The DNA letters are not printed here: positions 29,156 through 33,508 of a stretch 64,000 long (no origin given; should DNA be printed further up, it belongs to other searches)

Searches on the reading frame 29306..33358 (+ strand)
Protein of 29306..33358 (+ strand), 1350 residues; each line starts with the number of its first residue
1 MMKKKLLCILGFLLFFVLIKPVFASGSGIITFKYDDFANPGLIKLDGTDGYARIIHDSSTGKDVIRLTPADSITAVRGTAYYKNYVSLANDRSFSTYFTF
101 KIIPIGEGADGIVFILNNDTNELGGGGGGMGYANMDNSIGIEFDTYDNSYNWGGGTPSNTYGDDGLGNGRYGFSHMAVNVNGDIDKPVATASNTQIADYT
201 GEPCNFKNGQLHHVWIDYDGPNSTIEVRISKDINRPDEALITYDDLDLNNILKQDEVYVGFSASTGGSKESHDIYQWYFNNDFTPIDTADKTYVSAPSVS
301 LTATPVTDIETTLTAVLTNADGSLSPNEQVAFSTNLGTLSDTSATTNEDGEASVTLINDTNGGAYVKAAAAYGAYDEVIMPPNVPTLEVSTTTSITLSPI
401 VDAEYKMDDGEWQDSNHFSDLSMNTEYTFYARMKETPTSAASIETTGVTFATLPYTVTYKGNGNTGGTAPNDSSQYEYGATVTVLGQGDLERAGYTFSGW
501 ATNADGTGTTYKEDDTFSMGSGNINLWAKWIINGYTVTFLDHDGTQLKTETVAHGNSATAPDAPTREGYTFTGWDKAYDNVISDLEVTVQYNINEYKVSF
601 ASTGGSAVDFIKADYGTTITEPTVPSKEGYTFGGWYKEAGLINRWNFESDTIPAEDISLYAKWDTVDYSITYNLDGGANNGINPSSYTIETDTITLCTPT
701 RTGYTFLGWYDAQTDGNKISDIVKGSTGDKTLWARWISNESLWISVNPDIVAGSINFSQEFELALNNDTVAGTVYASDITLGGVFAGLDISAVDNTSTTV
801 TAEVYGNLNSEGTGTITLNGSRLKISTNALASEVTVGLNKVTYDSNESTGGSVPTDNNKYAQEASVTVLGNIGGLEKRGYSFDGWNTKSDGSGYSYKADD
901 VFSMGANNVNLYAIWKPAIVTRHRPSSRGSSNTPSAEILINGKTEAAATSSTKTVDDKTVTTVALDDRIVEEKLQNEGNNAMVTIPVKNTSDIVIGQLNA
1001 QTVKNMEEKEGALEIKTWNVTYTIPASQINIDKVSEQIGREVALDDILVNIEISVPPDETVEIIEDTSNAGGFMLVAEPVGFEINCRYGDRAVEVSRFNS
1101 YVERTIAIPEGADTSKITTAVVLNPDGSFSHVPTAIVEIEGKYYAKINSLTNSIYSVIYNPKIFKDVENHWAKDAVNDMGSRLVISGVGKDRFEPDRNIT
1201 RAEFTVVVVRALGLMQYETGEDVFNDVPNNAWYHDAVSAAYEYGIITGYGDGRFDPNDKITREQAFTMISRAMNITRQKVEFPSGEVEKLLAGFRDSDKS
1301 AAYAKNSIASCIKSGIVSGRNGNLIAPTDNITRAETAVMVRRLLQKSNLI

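Call 6: search_protein_families(library=ncbifam, proteins=[window:29306-33358:+], max_evalue=0.00001)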
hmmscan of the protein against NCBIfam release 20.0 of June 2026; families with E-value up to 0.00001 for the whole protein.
window:29306-33358:+ (1350 aa): 5 families
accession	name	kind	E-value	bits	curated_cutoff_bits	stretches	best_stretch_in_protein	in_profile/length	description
TIGR02543.1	List_Bact_rpt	repeat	3.3e-30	104.2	20.95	2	699-737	1-41/44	TIGR02543 family repeat protein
NF033189.1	internalin_A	exception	2.4e-29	102.2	1600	2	583-740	554-706/799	class 1 internalin InlA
NF033188.1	internalin_H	exception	6.6e-29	101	1050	2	617-741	364-485/548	InlH/InlC2 family class 1 internalin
NF033190.2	inl_like_NEAT_1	exception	7.6e-19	67.5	1275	2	1162-1273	641-752/754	NEAT domain-containing leucine-rich repeat protein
NF052328.1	NeuramTDE0471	equivalog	4.3e-09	35.6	900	1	621-666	73-119/538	neuraminidase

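Call 7: search_protein_families(library=pfam, proteins=[window:29306-33358:+], max_evalue=0.00001)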
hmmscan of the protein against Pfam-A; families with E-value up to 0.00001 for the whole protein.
window:29306-33358:+ (1350 aa): 6 families
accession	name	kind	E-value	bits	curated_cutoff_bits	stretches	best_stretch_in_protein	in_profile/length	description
PF09479.16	Flg_new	-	1.3e-61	205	27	5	596-662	1-65/65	Listeria-Bacteroides repeat domain (List_Bact_rpt)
PF00395.25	SLH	-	1.2e-37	128.1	20.8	3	1224-1265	2-43/44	S-layer homology domain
PF00139.26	Lectin_legB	-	2.2e-31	109.7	26.3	1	31-287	3-241/250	Legume lectin domain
PF18483.9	Lectin_L-type_dom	-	1.5e-25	90.8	78.3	1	60-274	20-211/215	Legume lectin beta-barrel domain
PF18998.6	Flg_new_2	-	1.6e-15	57.2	23.6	0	456-530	2-69/73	Divergent InlB B-repeat domain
PF02369.22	Big_1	-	5.1e-09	36.6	34.9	1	311-372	19-82/93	Bacterial Ig-like domain (group 1)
